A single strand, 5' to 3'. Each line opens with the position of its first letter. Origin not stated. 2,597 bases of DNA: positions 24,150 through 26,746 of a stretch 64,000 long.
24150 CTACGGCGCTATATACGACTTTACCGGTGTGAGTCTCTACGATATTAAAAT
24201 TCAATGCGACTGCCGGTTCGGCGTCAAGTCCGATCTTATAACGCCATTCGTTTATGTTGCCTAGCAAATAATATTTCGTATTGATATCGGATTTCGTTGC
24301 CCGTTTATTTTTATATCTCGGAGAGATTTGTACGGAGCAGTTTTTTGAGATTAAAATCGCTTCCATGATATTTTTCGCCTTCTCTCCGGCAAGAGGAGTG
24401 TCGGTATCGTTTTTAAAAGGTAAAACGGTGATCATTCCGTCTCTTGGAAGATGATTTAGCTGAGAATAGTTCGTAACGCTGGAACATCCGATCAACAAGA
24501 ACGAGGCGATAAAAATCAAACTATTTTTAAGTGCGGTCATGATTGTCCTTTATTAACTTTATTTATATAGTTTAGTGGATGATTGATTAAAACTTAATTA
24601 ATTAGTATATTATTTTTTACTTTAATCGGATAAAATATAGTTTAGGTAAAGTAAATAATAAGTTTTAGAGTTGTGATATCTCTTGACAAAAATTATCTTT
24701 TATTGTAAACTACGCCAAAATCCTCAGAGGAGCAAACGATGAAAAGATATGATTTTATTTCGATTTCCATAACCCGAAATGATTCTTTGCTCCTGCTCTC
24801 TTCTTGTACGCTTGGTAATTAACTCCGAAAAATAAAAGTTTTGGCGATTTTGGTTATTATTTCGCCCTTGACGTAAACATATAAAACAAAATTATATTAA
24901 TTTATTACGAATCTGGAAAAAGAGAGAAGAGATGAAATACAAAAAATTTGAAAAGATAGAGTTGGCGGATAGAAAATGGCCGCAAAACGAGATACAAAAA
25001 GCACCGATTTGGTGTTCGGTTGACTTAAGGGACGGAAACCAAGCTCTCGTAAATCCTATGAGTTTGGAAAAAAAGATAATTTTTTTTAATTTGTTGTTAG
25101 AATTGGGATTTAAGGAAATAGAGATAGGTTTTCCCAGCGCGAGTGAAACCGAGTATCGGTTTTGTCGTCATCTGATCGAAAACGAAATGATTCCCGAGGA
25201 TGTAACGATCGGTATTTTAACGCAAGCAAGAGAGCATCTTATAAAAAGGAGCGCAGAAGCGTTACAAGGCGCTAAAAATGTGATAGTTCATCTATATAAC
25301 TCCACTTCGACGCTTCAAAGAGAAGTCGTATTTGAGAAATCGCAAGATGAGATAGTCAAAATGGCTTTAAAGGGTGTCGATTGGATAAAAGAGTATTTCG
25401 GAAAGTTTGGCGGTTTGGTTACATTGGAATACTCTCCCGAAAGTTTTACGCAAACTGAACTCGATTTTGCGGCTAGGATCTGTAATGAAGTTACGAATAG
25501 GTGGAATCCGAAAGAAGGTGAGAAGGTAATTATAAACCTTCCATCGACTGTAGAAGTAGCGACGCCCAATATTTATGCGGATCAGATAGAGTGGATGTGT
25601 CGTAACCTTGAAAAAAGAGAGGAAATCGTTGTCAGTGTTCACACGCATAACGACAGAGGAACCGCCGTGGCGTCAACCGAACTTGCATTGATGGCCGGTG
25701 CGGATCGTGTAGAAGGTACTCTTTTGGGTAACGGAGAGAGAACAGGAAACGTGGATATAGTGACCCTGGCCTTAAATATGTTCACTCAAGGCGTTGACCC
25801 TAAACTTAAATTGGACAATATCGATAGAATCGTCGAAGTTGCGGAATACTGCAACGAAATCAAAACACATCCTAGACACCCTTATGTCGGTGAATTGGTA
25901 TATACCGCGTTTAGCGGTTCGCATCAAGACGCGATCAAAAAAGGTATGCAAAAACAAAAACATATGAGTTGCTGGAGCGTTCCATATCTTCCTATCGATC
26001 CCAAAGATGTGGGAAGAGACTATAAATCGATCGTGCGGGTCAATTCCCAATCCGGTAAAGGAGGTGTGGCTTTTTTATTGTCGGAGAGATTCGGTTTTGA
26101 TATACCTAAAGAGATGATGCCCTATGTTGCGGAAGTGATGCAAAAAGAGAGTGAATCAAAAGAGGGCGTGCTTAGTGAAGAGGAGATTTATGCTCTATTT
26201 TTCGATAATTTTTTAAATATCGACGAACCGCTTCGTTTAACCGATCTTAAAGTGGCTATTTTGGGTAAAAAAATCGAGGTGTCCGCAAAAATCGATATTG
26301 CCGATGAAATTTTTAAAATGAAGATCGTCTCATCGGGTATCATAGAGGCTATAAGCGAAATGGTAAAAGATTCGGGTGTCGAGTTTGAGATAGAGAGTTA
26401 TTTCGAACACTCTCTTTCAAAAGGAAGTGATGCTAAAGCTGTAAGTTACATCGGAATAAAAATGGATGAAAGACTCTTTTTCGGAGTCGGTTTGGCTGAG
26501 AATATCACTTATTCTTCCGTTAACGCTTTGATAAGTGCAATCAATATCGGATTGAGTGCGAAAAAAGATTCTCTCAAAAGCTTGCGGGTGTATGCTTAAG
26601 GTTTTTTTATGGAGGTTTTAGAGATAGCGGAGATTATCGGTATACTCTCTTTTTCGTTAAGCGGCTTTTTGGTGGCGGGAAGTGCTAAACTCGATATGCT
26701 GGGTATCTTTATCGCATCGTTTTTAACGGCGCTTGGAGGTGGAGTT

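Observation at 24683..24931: Consensus promoter plus Leu-rich leader peptide (LLLL) upstream of leuA: candidate transcription-attenuation or ribosome-stalling leader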

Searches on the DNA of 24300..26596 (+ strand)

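Call 3: search_rna_families(source=window, start=24300, end=25300, threshold=evalue, max_evalue=10, show_alignments=3)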
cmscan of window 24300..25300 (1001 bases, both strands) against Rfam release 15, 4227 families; matches with E-value up to 10: 5.
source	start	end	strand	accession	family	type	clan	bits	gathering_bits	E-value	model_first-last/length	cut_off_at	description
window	24729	24793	+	RF00331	snoZ169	Gene; snRNA; snoRNA; CD-box;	-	20.9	55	1.1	1-69/69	no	Small nucleolar RNA Z169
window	24643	24762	+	RF01578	RUF1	Gene; sRNA;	-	16.6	70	2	1-264/264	no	Plasmodium RNA of unkown function RUF1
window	24999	25087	+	RF02552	RcsR1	Gene; sRNA;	-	15.5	60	3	1-96/96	no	RcsR1 sRNA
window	24958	24979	+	RF02444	SpR10_sRNA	Gene; sRNA;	-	14.2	50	6.3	1-47/47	no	Streptococcus sRNA SpR10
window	24829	24886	+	RF02060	STnc410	Gene; sRNA;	-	12.2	50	8.9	1-158/158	no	Enterobacterial sRNA STnc410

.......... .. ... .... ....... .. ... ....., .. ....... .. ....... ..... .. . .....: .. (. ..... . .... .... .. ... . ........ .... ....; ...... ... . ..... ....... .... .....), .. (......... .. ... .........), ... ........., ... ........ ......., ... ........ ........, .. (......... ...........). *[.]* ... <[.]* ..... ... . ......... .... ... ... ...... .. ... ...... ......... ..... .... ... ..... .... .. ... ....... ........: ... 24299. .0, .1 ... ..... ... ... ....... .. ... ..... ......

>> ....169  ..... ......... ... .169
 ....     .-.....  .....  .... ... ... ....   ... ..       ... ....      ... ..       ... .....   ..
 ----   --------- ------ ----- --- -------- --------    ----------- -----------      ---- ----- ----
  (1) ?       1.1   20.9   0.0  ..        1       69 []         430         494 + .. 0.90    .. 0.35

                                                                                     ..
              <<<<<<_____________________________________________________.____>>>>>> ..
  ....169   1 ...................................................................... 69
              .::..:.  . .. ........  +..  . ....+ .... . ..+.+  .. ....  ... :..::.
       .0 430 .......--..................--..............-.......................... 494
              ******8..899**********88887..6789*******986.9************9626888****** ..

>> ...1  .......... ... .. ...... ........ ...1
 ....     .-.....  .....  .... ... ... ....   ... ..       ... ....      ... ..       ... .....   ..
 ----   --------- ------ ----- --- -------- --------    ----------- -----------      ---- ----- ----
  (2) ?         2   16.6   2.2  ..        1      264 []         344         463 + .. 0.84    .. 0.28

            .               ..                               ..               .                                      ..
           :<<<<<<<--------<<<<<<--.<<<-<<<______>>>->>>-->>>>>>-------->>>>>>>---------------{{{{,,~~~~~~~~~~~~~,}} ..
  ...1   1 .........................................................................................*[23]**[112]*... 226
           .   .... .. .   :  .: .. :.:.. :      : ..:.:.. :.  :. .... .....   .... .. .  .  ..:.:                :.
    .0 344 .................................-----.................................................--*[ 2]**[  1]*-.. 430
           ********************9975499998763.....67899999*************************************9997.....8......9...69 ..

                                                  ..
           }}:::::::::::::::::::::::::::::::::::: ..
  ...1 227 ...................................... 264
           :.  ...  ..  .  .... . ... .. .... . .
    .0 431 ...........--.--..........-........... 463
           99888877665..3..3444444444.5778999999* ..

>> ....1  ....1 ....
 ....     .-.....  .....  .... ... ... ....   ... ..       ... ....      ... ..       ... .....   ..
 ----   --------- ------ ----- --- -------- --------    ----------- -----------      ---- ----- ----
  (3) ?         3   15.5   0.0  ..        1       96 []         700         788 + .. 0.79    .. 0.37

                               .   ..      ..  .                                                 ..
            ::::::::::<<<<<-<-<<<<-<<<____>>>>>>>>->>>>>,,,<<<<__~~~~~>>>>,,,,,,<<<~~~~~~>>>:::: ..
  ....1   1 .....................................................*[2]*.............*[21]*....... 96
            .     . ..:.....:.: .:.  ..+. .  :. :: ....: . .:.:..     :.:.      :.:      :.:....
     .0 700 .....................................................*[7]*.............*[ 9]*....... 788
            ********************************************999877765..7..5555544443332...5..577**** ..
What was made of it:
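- On Classical ribosome-mediated transcription attenuator (E. coli leu/trp/his type; Rfam RF00512): There is no hit even at E<=10 on the window leader (call 3), and none on L085 or L215 at the gathering threshold.
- Tried and rejected: Rfam at E<=10 on 24300-25300 gave only chance hits (snoZ169 and others, call 3).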

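Call 65: search_rna_families(sources=[L217, L085, L215, L066], threshold=gathering)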
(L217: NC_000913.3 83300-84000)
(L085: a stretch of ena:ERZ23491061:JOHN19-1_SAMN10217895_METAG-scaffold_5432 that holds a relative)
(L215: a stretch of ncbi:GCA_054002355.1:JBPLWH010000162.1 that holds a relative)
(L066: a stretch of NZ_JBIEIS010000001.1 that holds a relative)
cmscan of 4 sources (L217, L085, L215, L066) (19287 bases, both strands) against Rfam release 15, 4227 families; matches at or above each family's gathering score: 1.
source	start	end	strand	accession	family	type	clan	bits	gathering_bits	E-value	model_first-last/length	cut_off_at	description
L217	274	423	-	RF00512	Leu_leader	Cis-reg; leader;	-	145.8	50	1.3e-32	1-148/148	no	Leucine operon leader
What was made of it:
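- On Classical ribosome-mediated transcription attenuator (E. coli leu/trp/his type; Rfam RF00512): The E. coli control scores 145.8 bits (call 65).
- Closest known: Classical enterobacterial leu operon attenuator. Different: RF00512 scores 145.8 bits on E. coli and gives no hit on the window or its relatives (calls 3, 65).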
